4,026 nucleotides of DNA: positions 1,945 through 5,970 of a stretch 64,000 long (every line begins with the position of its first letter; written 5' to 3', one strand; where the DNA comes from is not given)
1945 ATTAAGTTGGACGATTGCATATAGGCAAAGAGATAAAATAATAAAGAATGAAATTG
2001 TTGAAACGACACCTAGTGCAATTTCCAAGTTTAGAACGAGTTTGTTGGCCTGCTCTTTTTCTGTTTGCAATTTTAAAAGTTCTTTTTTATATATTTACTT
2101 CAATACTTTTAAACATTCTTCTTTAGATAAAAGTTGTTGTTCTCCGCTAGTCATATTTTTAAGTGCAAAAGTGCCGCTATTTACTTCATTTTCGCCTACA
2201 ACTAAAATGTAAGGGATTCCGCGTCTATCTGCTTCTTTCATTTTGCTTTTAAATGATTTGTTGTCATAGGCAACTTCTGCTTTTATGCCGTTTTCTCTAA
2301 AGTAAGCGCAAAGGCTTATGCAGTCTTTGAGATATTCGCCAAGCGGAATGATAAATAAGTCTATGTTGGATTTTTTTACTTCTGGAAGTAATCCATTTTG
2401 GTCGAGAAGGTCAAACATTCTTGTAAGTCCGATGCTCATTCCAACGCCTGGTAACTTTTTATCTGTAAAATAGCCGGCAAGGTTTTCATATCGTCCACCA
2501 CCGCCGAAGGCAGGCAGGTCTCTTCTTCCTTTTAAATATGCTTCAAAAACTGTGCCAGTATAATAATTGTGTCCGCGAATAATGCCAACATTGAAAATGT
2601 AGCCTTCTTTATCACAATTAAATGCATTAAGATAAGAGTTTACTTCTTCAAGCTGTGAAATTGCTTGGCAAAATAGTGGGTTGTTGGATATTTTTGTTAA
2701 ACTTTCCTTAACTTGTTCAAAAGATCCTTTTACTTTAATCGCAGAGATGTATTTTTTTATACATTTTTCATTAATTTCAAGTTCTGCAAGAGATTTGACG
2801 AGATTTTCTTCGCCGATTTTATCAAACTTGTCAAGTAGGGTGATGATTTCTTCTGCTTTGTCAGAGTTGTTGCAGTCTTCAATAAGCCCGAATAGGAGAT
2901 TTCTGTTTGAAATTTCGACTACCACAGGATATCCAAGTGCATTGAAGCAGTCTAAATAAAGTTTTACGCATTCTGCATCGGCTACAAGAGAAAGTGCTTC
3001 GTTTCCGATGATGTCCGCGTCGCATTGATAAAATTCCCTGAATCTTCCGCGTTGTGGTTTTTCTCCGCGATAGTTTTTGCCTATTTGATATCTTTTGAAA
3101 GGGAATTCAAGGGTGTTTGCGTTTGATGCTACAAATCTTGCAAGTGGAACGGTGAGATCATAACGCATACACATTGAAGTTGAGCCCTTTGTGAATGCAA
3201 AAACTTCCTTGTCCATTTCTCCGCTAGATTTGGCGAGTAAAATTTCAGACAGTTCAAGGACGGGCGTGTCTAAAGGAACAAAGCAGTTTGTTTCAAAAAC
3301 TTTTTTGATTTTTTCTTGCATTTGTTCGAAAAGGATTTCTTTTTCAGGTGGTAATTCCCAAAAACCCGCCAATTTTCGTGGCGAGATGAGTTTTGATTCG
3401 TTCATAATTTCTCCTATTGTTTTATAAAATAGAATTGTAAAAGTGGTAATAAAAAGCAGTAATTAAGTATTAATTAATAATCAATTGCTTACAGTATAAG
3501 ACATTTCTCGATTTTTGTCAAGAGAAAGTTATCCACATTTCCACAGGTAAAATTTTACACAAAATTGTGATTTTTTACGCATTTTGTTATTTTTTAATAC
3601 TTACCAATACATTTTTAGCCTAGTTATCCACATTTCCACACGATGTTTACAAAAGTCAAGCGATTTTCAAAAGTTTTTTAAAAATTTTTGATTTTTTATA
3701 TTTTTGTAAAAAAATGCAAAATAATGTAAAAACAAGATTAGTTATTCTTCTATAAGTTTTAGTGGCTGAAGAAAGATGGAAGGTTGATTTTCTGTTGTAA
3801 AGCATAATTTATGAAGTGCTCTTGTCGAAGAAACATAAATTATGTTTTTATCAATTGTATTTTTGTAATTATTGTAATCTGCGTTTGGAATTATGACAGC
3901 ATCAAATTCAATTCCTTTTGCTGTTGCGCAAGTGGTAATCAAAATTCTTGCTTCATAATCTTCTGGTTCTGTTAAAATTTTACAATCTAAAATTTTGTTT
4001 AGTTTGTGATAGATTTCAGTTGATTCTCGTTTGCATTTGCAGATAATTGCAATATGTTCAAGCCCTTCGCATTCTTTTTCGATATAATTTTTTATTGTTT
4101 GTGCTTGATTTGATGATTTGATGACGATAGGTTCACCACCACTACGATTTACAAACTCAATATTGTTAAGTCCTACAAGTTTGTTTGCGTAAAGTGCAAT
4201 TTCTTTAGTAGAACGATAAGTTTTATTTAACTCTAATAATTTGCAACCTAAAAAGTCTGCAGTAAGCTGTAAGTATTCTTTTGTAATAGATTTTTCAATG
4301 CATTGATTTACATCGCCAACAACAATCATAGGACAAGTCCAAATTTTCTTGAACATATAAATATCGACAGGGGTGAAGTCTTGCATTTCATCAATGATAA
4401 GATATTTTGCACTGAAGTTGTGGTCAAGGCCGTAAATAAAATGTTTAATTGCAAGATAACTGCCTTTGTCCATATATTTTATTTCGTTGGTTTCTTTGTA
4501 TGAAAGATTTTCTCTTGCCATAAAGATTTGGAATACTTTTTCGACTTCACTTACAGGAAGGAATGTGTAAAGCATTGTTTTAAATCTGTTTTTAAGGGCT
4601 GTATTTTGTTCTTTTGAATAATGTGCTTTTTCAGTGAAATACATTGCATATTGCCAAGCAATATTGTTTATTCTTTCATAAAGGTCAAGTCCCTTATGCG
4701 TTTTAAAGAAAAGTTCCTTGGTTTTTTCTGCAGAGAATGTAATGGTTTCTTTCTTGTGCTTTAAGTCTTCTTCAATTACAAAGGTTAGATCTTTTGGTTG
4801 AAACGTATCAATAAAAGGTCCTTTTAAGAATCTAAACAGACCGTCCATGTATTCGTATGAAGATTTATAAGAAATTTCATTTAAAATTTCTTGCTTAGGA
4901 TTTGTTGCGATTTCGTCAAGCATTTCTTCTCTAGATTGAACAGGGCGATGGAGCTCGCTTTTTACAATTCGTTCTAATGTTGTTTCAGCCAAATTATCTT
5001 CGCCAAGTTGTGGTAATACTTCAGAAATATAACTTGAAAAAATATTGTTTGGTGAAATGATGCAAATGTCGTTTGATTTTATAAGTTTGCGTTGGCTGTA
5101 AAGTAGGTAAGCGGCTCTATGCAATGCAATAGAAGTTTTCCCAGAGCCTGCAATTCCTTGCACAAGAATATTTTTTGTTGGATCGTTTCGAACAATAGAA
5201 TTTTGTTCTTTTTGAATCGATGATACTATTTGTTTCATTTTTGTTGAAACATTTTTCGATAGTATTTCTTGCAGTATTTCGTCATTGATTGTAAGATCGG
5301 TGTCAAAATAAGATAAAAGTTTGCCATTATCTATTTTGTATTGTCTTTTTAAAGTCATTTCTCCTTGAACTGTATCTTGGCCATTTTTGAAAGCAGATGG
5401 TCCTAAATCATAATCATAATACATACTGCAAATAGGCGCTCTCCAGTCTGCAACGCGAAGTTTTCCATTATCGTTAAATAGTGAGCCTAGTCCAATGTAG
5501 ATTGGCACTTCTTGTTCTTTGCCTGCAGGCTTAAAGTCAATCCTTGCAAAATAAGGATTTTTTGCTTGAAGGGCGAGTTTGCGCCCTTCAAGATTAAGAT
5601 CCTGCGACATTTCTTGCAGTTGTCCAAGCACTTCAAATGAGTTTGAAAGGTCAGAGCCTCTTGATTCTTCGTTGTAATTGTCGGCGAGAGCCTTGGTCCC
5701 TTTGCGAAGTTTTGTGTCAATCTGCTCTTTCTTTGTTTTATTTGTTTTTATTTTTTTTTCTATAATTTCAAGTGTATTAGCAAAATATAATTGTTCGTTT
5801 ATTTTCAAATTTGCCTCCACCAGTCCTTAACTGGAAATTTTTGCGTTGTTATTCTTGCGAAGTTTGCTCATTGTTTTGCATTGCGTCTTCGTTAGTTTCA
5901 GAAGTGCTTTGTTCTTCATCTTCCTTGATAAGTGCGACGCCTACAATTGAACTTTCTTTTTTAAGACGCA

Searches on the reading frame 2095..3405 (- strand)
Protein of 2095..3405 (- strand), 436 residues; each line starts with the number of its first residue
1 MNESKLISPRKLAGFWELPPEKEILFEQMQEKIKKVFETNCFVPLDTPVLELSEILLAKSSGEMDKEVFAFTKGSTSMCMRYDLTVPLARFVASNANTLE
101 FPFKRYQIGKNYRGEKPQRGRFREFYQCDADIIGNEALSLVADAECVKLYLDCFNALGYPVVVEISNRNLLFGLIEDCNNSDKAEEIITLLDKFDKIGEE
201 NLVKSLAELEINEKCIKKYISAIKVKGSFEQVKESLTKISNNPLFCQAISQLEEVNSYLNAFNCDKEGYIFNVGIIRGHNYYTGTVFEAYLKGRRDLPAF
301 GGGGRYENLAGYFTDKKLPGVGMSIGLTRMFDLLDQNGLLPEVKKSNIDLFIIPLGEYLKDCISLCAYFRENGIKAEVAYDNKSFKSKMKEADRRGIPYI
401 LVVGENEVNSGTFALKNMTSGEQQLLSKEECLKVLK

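Call 35: search_protein_families(library=pfam, proteins=[window:2095-3405:-], max_evalue=0.001)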
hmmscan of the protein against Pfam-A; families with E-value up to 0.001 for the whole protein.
window:2095-3405:- (436 aa): 3 families
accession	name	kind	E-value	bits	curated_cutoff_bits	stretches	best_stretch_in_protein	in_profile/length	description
PF13393.11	tRNA-synt_His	-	1.4e-40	139.9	25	1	15-329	2-307/308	Histidyl-tRNA synthetase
PF03129.25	HGTP_anticodon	-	1.8e-19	70.1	21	1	350-436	2-92/94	Anticodon binding domain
PF00587.30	tRNA-synt_2b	-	1.6e-08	35.3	29.3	1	95-169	28-107/179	tRNA synthetase class II core domain (G, H, P, S and T)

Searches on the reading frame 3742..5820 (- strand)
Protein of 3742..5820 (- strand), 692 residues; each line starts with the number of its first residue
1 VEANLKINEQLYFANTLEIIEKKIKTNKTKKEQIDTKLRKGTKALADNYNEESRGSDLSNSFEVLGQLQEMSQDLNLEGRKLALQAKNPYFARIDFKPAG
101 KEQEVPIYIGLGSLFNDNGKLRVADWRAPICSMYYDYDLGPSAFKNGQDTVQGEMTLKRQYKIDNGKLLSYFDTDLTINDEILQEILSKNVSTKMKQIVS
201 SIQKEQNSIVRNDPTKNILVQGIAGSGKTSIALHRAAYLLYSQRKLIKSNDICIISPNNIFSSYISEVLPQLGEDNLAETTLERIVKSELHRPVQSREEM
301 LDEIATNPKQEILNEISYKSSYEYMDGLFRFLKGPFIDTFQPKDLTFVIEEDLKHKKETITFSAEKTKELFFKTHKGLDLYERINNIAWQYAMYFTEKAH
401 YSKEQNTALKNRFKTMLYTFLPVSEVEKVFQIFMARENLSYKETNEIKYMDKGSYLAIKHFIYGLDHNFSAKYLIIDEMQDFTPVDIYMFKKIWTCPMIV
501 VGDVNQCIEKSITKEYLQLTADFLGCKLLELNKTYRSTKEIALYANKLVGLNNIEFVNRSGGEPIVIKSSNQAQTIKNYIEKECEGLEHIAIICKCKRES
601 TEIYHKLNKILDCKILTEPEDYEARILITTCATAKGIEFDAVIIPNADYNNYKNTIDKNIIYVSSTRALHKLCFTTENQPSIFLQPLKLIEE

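Call 35: search_protein_families(library=pfam, proteins=[window:3742-5820:-], max_evalue=0.001)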
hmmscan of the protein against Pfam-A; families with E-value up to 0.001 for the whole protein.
window:3742-5820:- (692 aa): 6 families
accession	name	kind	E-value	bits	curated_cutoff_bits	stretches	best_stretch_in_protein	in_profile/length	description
PF00580.27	UvrD-helicase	-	3.7e-11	43.6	23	1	203-508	2-252/271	UvrD/REP helicase N-terminal domain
PF13245.12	AAA_19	-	6.8e-09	36.4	25.1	1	208-509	3-131/134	AAA domain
PF13538.12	UvrD_C_2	-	2.2e-07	31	27.4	1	627-673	3-50/52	UvrD-like helicase C-terminal domain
PF13361.12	UvrD_C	-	2.9e-07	30.7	25.6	1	621-677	282-348/350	UvrD-like helicase C-terminal domain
PF01443.25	Viral_helicase1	-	4.9e-07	30.2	21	0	469-675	58-227/228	Viral superfamily 1 RNA helicase core domain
PF02562.22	PhoH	-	0.00014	21.8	27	0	467-512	116-163/205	PhoH-like protein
